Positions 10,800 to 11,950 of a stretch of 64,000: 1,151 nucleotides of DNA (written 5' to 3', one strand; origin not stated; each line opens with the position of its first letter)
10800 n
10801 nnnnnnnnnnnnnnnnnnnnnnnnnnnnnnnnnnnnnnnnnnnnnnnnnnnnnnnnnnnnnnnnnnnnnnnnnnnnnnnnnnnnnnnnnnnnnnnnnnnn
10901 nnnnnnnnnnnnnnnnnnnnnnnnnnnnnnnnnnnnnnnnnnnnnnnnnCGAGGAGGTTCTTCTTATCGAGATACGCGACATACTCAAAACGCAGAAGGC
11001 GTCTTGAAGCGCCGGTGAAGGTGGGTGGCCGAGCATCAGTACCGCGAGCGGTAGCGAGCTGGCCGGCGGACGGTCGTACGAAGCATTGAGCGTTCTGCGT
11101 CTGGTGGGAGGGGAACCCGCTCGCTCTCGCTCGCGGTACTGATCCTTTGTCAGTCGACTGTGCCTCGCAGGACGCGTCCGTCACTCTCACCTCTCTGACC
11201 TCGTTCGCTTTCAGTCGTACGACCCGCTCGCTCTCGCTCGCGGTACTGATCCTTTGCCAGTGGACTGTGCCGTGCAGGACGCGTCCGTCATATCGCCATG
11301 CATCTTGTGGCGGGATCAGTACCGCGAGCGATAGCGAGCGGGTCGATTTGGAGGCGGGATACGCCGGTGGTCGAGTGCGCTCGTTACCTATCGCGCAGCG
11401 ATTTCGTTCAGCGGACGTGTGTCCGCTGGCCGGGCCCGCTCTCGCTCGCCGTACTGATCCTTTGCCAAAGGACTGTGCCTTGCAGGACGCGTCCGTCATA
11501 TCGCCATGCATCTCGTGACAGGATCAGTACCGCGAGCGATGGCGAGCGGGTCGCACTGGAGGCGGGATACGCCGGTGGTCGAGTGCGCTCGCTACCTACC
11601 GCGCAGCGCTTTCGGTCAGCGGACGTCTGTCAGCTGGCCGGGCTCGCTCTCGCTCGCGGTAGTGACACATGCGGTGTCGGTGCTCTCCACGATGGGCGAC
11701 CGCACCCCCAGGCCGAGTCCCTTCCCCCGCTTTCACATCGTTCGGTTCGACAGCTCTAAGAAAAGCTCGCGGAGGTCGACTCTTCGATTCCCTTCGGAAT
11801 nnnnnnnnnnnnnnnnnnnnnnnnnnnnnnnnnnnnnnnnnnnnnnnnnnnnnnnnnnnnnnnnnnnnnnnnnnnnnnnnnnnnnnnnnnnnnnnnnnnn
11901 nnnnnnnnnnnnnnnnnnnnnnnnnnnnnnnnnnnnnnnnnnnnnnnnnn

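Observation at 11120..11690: Tandem array of about 208-bp units downstream of mscL, built around the same inverted-repeat core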

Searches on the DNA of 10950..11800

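Call 27: search_rna_families(source=window, start=10950, end=11800, threshold=evalue, max_evalue=10)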
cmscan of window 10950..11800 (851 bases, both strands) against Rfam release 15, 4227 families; matches with E-value up to 10: 9.
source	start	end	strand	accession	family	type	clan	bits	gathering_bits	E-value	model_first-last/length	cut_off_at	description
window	11303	11472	+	RF04159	MIR1437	Gene; miRNA;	-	26.6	168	0.032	1-192/192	no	MIR1437 microRNA precursor family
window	11017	11161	+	RF04159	MIR1437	Gene; miRNA;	-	23.9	168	0.13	1-192/192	no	MIR1437 microRNA precursor family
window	11000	11173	+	RF04119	MIR1858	Gene; miRNA;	-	21.5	137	0.51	1-197/197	no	MIR1858 microRNA precursor family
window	11505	11659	+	RF00261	IRES_L-myc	Cis-reg; IRES;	-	21.4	60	0.059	1-221/221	no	L-myc internal ribosome entry site (IRES)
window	11033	11147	-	RF00714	MIR535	Gene; miRNA;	-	21.1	64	0.17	1-95/95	no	MIR535 microRNA precursor family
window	11035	11143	-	RF04159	MIR1437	Gene; miRNA;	-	20.9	168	0.59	1-192/192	no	MIR1437 microRNA precursor family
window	11532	11657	+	RF03296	MIR8788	Gene; miRNA;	-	17.2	124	6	1-138/138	no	MIR8788 microRNA precursor family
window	11314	11459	+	RF04104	MIR918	Gene; miRNA;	-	16.2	268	3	1-265/265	no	MIR918 microRNA precursor family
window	11218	11372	+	RF02868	ncS037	Gene; sRNA;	-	15.8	112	5.4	1-152/152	no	Burkholderia sRNA 37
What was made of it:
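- On Known structured RNA family (Rfam 15): Only sub-threshold miRNA-type hairpin hits in 10950-11800 (call 27).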
